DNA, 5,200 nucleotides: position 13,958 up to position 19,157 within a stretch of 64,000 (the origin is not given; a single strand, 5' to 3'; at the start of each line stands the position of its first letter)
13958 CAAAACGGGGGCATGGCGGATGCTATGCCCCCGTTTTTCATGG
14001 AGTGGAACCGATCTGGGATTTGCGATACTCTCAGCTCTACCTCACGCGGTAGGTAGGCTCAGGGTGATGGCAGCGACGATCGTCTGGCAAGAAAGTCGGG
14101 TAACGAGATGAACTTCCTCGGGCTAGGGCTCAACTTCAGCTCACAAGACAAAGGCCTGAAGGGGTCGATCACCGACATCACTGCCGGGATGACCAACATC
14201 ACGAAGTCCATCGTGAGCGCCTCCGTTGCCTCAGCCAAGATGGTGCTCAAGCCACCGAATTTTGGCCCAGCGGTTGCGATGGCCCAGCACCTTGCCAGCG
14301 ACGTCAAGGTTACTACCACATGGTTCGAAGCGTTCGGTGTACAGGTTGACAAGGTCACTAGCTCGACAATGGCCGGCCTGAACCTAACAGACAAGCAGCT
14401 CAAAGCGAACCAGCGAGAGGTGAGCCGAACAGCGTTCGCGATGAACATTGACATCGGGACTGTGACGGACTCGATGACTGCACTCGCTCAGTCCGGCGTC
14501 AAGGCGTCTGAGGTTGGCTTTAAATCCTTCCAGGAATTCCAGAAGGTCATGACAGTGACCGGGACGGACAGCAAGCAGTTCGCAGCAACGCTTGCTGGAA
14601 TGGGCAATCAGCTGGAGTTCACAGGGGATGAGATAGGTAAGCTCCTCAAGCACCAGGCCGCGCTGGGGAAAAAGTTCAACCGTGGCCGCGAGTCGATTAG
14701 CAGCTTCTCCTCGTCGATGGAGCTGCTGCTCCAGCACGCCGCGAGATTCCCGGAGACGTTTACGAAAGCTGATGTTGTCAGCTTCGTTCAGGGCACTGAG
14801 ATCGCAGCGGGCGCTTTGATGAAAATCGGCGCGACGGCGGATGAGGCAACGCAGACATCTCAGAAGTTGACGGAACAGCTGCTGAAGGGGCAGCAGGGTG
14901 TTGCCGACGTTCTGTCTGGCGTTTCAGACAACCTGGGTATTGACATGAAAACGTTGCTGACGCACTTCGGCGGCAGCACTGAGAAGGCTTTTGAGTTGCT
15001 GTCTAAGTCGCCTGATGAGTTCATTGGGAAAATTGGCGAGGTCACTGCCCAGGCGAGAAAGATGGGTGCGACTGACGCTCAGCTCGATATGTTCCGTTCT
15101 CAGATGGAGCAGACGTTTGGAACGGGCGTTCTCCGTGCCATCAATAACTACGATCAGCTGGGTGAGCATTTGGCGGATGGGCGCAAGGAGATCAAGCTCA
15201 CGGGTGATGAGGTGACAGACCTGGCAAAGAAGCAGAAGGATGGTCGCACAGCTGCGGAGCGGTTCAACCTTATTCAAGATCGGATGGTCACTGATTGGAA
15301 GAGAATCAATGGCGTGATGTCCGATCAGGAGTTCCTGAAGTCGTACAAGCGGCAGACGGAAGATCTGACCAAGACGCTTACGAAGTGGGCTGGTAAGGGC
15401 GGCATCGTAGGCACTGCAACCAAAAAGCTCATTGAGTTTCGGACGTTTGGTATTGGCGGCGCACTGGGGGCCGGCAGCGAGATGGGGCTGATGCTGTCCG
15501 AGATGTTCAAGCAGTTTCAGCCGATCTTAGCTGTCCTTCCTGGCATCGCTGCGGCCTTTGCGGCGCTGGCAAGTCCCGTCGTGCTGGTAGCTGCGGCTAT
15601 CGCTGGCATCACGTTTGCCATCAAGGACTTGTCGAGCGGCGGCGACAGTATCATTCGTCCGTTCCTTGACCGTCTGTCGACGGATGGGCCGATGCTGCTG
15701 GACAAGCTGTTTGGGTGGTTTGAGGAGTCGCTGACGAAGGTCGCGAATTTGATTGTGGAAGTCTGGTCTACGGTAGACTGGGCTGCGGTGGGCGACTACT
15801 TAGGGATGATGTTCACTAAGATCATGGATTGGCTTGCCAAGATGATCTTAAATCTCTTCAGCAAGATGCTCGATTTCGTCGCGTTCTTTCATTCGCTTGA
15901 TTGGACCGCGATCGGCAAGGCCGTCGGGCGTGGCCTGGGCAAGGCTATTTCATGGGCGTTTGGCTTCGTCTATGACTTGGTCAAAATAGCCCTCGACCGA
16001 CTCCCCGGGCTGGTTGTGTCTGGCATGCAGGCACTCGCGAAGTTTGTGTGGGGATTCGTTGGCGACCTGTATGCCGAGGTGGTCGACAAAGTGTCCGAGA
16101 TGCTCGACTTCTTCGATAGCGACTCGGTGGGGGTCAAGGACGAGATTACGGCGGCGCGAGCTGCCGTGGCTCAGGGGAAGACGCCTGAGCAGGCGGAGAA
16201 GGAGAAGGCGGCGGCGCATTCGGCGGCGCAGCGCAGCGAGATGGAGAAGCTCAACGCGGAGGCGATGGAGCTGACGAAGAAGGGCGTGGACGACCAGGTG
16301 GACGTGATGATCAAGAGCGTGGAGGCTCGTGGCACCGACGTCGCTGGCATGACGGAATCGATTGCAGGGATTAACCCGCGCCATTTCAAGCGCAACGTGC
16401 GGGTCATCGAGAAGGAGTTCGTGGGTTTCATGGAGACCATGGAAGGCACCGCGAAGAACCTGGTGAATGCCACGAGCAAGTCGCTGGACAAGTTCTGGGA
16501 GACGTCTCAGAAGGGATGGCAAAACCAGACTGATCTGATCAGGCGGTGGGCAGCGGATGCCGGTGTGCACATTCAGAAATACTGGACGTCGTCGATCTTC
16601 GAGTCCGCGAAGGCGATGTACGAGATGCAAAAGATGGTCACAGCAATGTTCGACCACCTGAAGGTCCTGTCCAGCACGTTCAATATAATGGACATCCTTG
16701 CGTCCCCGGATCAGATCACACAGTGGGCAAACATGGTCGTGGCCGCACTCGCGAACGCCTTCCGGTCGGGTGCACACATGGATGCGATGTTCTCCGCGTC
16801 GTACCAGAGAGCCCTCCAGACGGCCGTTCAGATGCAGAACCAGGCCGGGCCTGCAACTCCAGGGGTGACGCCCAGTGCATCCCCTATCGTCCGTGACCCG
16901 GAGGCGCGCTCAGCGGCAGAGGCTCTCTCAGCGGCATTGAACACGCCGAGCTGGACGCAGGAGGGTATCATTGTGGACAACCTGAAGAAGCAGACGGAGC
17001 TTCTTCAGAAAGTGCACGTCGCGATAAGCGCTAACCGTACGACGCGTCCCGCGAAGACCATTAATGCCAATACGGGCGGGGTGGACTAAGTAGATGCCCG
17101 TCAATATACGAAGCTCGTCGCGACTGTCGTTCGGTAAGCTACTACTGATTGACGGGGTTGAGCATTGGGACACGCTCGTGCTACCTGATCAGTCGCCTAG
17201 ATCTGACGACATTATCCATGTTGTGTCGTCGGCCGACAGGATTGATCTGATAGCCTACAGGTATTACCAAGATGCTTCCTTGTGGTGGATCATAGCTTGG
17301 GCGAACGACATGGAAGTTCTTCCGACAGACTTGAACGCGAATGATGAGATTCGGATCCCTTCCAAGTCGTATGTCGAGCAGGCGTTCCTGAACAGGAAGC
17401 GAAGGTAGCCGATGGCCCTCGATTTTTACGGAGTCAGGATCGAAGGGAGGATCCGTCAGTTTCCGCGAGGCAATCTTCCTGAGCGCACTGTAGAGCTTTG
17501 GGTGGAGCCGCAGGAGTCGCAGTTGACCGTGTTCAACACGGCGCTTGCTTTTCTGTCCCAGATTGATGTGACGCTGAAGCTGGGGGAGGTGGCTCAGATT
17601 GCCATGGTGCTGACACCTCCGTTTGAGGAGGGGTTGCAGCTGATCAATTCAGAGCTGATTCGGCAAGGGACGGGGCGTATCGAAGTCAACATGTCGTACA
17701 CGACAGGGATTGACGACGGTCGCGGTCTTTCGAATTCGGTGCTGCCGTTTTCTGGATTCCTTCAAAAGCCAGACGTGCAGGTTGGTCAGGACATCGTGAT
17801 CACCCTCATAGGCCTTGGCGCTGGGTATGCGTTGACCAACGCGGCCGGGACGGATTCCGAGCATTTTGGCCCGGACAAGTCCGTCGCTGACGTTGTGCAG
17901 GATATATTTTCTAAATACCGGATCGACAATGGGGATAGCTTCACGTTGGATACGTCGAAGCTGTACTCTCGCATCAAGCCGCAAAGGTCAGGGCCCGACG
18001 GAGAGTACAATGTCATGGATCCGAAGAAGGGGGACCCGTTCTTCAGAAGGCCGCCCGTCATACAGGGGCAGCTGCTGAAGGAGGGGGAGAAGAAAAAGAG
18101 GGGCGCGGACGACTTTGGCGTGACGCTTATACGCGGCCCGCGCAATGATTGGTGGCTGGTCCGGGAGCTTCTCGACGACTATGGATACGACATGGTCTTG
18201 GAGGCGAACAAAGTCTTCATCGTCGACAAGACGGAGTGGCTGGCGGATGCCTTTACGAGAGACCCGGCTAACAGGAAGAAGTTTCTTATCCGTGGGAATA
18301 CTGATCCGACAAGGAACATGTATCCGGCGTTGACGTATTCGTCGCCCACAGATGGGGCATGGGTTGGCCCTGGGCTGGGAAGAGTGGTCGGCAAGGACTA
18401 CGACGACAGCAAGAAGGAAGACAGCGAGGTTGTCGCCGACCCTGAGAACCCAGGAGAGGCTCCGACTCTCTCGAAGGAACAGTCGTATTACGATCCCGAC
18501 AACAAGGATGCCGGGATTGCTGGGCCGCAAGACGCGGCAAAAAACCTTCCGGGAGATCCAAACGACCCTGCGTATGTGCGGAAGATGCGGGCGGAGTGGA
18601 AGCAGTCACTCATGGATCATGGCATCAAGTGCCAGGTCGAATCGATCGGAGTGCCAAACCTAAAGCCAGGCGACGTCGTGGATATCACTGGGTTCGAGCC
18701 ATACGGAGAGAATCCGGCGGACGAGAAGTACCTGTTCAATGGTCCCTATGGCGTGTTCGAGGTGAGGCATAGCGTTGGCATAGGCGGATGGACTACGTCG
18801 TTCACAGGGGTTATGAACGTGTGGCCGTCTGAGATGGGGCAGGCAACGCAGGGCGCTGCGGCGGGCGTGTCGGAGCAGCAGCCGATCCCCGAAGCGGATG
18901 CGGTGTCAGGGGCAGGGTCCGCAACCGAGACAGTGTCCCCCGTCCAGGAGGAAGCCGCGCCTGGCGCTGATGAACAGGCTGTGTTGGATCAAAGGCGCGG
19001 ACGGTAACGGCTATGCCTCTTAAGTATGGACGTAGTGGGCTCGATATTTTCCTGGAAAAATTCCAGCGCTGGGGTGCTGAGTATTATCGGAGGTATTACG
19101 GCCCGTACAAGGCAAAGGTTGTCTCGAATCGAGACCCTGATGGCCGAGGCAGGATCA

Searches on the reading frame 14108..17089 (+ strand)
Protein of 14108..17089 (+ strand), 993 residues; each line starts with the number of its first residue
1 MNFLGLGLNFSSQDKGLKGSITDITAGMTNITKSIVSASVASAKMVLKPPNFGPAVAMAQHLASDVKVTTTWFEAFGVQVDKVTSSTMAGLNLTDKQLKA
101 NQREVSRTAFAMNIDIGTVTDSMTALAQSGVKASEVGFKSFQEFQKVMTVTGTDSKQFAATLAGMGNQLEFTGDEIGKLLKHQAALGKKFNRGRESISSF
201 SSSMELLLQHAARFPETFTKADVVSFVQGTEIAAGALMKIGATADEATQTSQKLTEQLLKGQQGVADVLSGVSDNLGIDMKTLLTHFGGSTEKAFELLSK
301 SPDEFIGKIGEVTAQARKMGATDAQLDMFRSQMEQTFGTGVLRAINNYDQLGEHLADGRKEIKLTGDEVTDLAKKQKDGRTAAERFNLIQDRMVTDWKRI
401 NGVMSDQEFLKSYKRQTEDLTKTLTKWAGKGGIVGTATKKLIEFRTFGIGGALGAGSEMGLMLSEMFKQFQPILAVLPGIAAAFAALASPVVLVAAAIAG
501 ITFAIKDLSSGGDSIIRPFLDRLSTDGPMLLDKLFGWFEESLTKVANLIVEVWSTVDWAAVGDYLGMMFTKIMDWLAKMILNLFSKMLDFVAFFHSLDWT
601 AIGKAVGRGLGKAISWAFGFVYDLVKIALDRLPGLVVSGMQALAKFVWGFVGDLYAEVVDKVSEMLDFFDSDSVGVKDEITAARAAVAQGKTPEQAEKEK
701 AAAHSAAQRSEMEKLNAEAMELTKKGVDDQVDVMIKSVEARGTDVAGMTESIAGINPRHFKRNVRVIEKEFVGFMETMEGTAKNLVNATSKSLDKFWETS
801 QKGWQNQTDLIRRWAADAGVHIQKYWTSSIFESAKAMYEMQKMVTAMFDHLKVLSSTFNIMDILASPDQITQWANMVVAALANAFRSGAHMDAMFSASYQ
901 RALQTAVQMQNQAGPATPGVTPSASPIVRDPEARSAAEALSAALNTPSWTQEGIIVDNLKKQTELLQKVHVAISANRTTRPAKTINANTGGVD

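Call 7: search_protein_families(library=phrogs, proteins=[window:14108-17089:+], max_evalue=0.001)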
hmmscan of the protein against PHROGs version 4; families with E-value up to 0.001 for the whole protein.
window:14108-17089:+ (993 aa): 2 families
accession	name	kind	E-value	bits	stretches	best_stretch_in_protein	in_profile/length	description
phrog_167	-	tail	1e-09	37.7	1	19-849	249-968/1555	tail length tape measure protein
phrog_8125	-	tail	0.00013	22.1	1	463-678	310-495/578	tail length tape measure protein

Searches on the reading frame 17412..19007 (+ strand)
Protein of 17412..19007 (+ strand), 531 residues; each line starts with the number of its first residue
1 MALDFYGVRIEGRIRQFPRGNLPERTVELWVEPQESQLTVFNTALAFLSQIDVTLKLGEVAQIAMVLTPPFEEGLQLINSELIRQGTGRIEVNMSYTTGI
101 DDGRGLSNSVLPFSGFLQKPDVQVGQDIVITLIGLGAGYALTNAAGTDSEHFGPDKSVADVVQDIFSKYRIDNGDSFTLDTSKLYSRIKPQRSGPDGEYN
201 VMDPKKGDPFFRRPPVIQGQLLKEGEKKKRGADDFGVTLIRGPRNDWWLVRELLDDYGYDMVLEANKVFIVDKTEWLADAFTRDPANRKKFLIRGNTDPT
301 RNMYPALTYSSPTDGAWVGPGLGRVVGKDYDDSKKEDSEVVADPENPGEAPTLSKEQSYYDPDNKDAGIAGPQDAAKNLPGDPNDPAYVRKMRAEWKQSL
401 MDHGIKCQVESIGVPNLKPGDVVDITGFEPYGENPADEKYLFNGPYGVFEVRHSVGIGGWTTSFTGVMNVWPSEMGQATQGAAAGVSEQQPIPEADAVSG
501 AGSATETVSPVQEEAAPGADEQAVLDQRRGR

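Call 7: search_protein_families(library=phrogs, proteins=[window:17412-19007:+], max_evalue=0.001)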
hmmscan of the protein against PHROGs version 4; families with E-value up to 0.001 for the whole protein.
window:17412-19007:+ (531 aa): 1 family
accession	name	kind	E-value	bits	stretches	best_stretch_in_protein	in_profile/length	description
phrog_196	-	tail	2.4e-06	27.4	0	89-176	151-232/536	baseplate hub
